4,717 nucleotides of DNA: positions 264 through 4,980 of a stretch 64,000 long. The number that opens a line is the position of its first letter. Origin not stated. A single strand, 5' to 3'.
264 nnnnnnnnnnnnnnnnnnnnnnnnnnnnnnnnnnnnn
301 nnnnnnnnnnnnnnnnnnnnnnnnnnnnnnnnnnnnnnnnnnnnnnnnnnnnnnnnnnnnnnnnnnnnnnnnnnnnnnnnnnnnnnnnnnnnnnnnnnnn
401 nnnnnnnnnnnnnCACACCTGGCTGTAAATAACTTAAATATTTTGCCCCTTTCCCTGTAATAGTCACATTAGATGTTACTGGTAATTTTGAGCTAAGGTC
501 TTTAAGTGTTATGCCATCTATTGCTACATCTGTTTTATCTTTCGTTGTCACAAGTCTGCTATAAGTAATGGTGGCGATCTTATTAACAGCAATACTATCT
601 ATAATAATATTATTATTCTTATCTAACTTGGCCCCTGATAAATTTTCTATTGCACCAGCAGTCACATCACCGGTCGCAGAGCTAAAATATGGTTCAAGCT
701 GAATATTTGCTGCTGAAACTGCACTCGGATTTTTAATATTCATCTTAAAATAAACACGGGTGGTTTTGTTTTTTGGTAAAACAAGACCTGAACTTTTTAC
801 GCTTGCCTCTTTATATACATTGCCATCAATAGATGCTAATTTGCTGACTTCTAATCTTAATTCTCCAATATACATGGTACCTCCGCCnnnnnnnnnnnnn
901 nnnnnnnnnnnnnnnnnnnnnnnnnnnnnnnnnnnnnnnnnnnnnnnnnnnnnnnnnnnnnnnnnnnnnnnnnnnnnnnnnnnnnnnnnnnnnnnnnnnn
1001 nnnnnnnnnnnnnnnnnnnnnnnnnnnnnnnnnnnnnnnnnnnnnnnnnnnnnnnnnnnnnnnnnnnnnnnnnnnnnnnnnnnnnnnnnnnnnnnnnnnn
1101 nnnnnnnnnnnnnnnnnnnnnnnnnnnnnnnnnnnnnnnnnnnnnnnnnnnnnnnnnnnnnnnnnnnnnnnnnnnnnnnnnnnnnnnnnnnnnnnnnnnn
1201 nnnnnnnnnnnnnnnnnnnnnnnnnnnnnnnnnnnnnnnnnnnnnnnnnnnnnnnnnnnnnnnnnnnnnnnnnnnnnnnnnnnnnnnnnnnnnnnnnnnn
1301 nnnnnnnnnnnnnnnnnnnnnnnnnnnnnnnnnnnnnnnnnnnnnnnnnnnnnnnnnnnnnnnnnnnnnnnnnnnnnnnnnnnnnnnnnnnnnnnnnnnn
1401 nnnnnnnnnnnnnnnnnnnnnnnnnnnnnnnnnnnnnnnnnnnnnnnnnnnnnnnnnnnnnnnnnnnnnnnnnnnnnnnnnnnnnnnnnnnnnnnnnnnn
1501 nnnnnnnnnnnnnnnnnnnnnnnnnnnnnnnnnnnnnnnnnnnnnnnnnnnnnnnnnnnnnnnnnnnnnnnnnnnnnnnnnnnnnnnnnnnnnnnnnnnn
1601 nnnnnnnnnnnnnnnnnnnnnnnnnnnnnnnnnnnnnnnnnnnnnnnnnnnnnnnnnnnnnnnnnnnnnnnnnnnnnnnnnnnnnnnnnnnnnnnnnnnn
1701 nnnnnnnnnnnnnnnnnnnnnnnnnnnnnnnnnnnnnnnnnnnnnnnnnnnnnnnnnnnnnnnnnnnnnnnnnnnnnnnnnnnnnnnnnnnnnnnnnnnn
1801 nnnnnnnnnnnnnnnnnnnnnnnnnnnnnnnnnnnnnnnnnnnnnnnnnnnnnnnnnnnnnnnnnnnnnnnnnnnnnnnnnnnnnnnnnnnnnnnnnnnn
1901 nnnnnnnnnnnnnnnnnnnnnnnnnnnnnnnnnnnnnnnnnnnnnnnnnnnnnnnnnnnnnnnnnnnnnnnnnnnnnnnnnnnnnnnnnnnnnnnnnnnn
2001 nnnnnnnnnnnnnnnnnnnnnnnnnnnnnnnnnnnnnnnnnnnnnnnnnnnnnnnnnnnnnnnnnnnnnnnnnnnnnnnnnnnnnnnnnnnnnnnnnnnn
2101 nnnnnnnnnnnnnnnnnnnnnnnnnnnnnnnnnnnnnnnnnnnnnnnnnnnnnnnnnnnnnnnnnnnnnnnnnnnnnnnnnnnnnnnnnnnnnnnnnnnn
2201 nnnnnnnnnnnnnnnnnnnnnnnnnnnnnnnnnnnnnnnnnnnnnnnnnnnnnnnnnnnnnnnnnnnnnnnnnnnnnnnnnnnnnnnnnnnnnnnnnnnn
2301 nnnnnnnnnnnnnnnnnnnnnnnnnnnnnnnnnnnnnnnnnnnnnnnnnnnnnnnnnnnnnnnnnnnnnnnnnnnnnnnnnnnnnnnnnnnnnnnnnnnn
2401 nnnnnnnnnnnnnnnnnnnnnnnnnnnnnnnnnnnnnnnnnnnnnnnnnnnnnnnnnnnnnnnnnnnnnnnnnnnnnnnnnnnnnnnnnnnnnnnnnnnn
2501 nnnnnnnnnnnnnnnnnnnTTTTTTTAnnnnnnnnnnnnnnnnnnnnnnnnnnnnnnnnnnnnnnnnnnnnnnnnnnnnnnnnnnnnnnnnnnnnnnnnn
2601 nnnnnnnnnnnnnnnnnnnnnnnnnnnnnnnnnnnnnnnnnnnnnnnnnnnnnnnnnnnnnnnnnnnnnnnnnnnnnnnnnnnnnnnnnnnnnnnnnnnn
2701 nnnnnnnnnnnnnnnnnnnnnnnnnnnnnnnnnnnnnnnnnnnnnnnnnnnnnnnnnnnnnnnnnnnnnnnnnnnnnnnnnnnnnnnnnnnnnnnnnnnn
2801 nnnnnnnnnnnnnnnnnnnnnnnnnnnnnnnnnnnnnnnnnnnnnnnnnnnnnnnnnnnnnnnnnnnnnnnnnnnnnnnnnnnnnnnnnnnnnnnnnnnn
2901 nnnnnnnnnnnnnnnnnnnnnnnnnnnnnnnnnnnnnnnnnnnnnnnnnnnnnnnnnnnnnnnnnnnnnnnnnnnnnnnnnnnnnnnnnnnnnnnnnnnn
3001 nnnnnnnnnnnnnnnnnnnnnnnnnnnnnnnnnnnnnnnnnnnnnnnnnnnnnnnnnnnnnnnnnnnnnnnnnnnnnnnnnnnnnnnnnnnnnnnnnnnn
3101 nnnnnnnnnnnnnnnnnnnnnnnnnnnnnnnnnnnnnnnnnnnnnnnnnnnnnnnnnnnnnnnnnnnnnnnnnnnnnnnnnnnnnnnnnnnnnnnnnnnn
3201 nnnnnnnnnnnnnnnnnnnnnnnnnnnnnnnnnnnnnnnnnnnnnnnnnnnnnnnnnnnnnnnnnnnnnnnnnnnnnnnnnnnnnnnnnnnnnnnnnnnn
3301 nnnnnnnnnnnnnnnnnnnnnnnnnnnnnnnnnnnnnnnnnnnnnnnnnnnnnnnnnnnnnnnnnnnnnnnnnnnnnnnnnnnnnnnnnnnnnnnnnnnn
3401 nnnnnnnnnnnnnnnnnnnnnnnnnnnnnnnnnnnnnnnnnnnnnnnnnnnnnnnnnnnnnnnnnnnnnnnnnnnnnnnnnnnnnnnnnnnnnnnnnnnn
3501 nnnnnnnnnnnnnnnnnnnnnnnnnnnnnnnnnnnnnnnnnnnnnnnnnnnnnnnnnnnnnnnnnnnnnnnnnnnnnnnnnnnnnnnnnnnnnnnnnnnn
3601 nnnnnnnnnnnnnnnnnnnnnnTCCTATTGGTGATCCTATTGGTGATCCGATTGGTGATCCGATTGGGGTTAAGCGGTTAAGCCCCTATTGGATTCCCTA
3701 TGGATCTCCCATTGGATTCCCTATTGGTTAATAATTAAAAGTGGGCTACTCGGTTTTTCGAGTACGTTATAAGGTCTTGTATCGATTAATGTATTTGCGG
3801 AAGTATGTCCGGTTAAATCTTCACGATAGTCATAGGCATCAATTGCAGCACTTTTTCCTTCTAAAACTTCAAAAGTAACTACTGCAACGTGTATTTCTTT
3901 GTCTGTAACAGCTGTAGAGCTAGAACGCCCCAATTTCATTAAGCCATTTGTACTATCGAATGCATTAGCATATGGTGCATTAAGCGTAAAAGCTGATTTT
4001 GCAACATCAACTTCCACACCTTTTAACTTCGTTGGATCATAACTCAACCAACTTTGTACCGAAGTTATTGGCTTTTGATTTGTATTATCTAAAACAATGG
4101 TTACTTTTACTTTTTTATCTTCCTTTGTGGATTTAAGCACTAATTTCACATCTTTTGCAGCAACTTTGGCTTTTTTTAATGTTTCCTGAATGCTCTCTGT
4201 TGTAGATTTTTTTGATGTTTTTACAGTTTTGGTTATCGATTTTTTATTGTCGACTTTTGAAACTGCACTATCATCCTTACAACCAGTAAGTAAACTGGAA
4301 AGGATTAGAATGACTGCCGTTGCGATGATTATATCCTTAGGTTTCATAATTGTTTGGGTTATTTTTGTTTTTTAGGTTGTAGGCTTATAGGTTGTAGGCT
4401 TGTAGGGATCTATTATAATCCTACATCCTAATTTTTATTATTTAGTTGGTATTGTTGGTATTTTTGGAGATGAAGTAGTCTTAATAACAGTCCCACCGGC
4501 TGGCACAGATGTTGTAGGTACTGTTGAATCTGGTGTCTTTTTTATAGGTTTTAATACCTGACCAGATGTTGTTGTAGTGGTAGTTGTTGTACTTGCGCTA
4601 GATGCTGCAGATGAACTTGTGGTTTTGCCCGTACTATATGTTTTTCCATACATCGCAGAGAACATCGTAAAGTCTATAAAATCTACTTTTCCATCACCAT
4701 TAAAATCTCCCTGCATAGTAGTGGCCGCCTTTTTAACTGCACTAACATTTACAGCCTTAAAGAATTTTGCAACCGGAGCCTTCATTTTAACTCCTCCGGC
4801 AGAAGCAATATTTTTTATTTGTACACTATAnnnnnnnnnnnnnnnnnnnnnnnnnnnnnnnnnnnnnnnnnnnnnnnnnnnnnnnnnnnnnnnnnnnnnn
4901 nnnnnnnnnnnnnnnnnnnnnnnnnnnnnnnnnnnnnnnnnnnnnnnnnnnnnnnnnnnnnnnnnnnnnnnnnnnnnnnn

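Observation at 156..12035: Cellulosome-style cohesin-dockerin gene set with no glycoside hydrolases: small anchored cohesin proteins beside giant dockerin-bearing adhesins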

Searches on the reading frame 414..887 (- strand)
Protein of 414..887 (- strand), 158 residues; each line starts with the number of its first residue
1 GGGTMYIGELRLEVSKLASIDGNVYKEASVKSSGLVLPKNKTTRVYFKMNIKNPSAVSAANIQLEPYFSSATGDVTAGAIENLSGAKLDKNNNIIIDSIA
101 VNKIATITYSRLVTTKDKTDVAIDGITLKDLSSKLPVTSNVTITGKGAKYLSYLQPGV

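Call 60: search_protein_families(library=pfam, proteins=[window:414-887:-], max_evalue=1)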
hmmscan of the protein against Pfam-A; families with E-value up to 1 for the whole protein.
seq(158 aa): 3 families
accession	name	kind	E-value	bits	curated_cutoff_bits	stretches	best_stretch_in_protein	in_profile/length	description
PF19990.4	DUF6426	-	0.0053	16.8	25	1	53-144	57-147/203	Family of unknown function (DUF6426)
PF12396.14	DUF3659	-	0.13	12.6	24.8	1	72-95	22-45/61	Protein of unknown function (DUF3659)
PF24631.1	DUF7628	-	0.15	12.8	27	1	81-114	54-87/105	Domain of unknown function (DUF7628)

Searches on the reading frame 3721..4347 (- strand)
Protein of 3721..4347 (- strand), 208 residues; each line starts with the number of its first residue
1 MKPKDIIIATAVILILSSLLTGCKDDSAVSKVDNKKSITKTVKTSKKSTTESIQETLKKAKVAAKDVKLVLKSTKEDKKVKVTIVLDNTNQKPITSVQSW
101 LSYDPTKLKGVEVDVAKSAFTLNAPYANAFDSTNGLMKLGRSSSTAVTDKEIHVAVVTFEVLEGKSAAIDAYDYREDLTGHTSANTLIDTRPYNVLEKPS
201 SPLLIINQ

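Call 3: search_protein_families(library=pfam, proteins=[window:3721-4347:-], max_evalue=1)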
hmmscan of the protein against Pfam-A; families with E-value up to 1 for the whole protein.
window:3721-4347:- (208 aa): 3 families
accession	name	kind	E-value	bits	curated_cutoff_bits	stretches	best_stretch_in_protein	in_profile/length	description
PF00963.24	Cohesin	-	3.2e-08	34.3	24.1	1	70-167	6-107/139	Cohesin domain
PF25682.1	Phage_VG64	-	0.14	12.4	27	0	4-31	2-29/127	Mycobacterium phage VG64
PF13721.11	SecD-TM1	-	0.28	12.1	30.5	0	6-73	11-73/103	SecD export protein N-terminal TM region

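Call 4: search_protein_families(library=ncbifam, proteins=[window:3721-4347:-], max_evalue=1)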
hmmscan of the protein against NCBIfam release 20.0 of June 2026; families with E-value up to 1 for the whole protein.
window:3721-4347:- (208 aa): 7 families
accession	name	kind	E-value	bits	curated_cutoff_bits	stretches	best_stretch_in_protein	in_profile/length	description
NF052322.1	FimD_tip_adhes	equivalog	0.00012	20.9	170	1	1-92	1-96/664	fimbrial tip adhesin FimD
NF053689.1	BamJ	equivalog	0.0033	17.7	100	1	4-114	3-115/184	BamJ family beta-barrel-assembly machinery protein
NF009545.0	PRK12933.1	equivalog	0.015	13.8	728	1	6-114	20-124/604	protein translocase subunit SecD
NF045625.1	IBP_CFB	equivalog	0.034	13.4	400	1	1-71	1-70/275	ice-binding protein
TIGR02898.1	spore_YhcN_YlaJ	subfamily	0.037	14.4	99.75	1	12-85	4-77/158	YhcN/YlaJ family sporulation lipoprotein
NF045838.1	MG289_thiam_LP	equivalog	0.11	11.9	225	1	6-98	5-95/390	ABC transporter thiamine pyrophosphate-binding lipoprotein p37/Cypl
NF045999.1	MAG1140_fam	equivalog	0.43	10.7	35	1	6-108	16-120/126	MAG1140 family protein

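Call 11: find_encoding_contigs(protein=window:3721-4347:-, flank=10000, max_places=6)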
Protein window:3721-4347:- (208 aa): 5 contigs read that carry it; 5 places shown.
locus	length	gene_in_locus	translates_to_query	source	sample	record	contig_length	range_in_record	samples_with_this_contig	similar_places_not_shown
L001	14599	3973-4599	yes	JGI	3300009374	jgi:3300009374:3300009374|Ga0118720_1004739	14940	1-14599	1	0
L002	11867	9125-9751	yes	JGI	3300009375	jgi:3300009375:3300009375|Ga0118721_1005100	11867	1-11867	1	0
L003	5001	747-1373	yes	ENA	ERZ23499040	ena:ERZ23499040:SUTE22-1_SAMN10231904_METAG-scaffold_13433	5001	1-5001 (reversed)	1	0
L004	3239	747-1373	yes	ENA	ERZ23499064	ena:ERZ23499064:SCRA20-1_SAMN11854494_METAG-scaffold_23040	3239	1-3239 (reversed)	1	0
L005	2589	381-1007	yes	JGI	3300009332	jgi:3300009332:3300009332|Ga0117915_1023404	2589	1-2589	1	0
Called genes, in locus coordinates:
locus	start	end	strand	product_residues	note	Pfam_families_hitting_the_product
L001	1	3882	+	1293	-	?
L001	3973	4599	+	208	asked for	PF00963:Cohesin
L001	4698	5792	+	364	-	PF00963:Cohesin, PF00041:fn3 (weak)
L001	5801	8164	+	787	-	-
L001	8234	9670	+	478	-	-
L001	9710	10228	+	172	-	-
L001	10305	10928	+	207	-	PF13483:Lactamase_B_3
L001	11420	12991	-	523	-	PF01293:PEPCK_ATP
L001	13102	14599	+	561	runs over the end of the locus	-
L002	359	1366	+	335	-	PF02096:60KD_IMP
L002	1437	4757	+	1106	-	-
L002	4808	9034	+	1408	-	-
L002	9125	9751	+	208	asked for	PF00963:Cohesin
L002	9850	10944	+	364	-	PF00963:Cohesin, PF00041:fn3 (weak)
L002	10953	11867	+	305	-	?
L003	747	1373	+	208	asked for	PF00963:Cohesin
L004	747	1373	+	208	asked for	PF00963:Cohesin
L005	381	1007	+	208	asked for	PF00963:Cohesin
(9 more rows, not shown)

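Call 12: search_solved_structures(query=window:3721-4347:-, max_evalue=10, show_alignments=2)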
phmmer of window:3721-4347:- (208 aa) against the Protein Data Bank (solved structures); distinct sequences matched with E-value up to 10: 5.
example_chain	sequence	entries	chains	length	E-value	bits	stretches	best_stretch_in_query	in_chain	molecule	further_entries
8ux4_j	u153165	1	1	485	0.49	13.6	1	19-128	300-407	Small ribosomal subunit protein uS4m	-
5mrc_DD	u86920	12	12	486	0.49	13.6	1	19-128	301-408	uS4m | 37S ribosomal protein NAM9, mitochondrial | Small ribosomal subunit protein uS4m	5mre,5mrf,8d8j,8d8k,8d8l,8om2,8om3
6elm_A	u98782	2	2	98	0.95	12.6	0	75-122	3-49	Serine/threonine-protein kinase WNK2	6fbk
5cwo_A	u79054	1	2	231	2.1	11.5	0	33-79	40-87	Designed helical repeat protein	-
9ow2_A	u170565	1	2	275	5.9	10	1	34-91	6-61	Exported protein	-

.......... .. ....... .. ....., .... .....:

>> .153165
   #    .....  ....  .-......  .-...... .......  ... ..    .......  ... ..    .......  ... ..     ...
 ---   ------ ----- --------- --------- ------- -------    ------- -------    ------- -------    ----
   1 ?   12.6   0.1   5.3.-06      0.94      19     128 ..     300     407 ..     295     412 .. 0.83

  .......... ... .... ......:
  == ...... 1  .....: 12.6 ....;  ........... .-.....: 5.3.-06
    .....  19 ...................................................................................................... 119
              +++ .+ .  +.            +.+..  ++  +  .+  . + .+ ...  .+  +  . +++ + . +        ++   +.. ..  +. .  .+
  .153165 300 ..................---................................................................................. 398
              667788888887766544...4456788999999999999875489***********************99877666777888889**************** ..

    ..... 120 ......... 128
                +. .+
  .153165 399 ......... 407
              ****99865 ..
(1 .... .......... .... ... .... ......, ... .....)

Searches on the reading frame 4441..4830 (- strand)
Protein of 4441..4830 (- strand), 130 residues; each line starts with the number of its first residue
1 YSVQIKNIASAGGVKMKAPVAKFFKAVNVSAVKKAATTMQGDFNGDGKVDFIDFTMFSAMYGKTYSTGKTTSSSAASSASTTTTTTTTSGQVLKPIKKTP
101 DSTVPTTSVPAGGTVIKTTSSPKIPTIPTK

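Call 71: search_protein_families(library=pfam, alignment_id=A5, max_evalue=0.01)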
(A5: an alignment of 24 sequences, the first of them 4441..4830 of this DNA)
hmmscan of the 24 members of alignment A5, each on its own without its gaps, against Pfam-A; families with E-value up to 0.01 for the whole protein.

A. member 1, window:4441-4830:- (130 aa): 1 family
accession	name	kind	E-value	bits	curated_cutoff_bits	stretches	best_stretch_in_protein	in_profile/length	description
PF00404.24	Dockerin_1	-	0.0011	19.5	22.9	1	41-62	2-23/57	Dockerin type I domain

B. families by the number of members that match (of 24 scanned): 9 families
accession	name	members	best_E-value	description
PF00404.24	Dockerin_1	20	1.3e-09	Dockerin type I domain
PF13202.12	EF-hand_5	11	3.7e-06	EF hand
PF00036.39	EF-hand_1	7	5.9e-06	EF hand domain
PF13499.12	EF-hand_7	2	5.3e-08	EF-hand domain pair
PF13833.12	EF-hand_8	2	0.0023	EF-hand domain pair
PF12763.14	EH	2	0.006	EH domain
PF13405.12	EF-hand_6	1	7.5e-05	EF-hand domain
PF01839.29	FG-GAP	1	0.0075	FG-GAP repeat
PF13517.12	FG-GAP_3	1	0.0079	FG-GAP-like repeat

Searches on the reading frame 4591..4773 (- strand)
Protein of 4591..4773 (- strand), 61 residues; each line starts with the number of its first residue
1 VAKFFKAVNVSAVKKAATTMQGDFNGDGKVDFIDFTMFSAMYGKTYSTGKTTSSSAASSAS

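Call 66: search_solved_structures(query=window:4591-4773:-, max_evalue=10, show_alignments=2)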
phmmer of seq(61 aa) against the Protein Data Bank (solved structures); distinct sequences matched with E-value up to 10: 168 (the best 60 are shown).
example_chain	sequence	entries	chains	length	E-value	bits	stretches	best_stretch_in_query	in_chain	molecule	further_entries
9oee_A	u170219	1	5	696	3.7e-05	27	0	17-34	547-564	Secreted esterase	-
2y3n_B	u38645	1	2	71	0.00021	24.6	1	20-46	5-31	CELLULOSOMAL FAMILY-48 PROCESSIVE GLYCOSIDE HYDROLASE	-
2jnx_A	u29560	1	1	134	0.00035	23.9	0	23-42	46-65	Calcium binding protein 2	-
2jnk_A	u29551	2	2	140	0.0039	20.7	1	21-50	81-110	Hyalurononglucosaminidase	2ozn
6tz6_B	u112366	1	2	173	0.0041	20.6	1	22-50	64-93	Calcineurin subunit B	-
4fl4_A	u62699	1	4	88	0.0073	19.8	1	21-50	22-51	Glycoside hydrolase family 9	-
2m7n_A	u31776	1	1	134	0.013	19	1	2-39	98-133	Calcium-binding protein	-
9gvb_B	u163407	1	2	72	0.014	19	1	16-49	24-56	Group 2 dockerin from R. flavefaciens FD-1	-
7nmi_B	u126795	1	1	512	0.014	18.9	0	22-41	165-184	S100P-ANXA2 chimera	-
1jfj_A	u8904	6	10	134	0.017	18.7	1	2-39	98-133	CALCIUM-BINDING PROTEIN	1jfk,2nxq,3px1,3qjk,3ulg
1la0_A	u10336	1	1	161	0.037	17.6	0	22-53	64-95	Troponin C, slow skeletal and cardiac muscles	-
3o4y_A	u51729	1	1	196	0.048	17.3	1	10-37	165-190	Calcium-dependent protein kinase 3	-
1tcf_A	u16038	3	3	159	0.05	17.2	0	17-36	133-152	TROPONIN C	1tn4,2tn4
1a2x_A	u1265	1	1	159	0.051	17.2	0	17-36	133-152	TROPONIN C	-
5b8i_B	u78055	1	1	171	0.054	17.1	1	17-38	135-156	Calcineurin subunit B, variant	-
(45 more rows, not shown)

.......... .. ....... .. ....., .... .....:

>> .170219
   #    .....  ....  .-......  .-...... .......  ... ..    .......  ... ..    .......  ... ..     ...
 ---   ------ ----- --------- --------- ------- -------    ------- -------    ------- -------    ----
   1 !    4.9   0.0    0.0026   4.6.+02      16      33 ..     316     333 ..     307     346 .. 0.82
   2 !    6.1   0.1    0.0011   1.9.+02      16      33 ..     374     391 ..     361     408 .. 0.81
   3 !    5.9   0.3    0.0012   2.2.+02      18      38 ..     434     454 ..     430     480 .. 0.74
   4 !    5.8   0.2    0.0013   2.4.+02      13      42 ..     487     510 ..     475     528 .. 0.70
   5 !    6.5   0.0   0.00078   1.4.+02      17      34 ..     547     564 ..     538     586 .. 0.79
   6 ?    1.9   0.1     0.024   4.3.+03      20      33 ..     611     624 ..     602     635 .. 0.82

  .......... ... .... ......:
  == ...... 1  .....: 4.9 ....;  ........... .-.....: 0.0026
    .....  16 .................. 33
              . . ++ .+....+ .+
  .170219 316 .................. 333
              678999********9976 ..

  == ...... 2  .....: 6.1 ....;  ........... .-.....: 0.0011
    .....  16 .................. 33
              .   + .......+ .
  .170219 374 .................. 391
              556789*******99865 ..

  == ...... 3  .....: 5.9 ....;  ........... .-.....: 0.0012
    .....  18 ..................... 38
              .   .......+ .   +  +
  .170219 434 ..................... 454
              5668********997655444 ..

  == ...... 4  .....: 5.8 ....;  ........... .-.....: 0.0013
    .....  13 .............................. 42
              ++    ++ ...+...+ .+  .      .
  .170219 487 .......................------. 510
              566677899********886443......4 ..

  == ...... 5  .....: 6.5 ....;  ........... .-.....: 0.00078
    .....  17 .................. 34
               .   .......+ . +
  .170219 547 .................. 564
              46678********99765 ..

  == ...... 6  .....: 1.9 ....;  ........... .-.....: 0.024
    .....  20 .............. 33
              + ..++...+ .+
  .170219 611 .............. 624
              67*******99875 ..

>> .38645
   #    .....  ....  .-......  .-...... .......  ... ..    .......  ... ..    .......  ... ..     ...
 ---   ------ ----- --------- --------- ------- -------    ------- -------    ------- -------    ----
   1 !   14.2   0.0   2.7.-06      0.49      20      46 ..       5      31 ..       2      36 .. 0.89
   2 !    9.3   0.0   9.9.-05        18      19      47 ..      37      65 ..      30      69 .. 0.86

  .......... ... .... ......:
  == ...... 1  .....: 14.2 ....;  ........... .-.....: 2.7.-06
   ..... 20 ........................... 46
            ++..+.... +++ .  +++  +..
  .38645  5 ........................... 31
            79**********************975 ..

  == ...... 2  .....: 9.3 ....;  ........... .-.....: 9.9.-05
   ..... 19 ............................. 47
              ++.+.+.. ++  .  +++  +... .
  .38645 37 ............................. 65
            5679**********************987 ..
